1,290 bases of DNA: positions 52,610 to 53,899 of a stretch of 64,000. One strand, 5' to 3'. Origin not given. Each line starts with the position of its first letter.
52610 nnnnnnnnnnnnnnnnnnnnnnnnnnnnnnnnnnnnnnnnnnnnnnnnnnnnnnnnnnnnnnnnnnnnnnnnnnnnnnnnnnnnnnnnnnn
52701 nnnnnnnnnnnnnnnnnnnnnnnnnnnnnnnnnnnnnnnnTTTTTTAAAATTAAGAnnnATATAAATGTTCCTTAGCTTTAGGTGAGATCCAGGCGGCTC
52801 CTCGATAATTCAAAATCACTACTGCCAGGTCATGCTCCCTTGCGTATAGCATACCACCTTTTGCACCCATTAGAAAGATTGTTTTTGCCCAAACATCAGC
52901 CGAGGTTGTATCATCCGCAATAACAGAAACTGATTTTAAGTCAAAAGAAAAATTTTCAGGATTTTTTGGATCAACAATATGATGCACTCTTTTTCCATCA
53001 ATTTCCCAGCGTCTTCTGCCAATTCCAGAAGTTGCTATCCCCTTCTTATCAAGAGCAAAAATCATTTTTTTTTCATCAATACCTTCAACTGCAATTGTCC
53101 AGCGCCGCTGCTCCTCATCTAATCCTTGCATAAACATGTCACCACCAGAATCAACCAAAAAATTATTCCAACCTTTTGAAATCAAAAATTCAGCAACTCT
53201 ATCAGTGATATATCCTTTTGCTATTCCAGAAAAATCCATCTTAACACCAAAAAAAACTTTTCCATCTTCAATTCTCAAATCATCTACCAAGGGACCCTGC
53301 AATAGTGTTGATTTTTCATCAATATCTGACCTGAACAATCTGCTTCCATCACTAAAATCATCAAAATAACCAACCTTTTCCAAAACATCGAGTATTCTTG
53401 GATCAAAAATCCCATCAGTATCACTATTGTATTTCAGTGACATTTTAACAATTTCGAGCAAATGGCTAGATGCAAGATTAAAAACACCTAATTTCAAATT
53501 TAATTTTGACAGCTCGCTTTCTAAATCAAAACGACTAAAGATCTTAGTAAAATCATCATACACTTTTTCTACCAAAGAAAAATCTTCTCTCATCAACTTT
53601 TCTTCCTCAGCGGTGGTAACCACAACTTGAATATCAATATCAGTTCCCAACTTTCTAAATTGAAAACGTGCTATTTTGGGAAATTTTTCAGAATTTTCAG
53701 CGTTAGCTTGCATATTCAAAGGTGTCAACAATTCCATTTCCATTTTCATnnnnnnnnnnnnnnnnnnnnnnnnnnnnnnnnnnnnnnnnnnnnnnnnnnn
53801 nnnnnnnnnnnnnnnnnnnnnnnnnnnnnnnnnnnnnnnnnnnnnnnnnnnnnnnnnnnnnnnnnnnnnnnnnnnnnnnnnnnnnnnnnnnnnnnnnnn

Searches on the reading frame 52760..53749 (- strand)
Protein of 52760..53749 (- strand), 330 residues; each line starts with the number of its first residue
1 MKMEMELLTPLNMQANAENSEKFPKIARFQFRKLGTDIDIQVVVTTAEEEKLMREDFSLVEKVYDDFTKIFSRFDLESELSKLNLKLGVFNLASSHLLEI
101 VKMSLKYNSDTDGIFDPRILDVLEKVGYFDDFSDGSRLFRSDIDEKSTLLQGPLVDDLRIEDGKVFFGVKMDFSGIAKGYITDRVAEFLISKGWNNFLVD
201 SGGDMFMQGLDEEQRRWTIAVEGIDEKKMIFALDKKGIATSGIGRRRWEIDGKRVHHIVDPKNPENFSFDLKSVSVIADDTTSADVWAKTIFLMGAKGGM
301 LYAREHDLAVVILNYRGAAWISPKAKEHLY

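Call 83: search_protein_families(library=pfam, proteins=[window:52760-53749:-], max_evalue=0.00001)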
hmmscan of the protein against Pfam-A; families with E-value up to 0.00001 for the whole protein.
window:52760-53749:- (330 aa): 1 family
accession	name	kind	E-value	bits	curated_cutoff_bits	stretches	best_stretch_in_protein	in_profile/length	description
PF02424.20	ApbE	-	3.6e-51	174.7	25.6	1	34-311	1-265/266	ApbE family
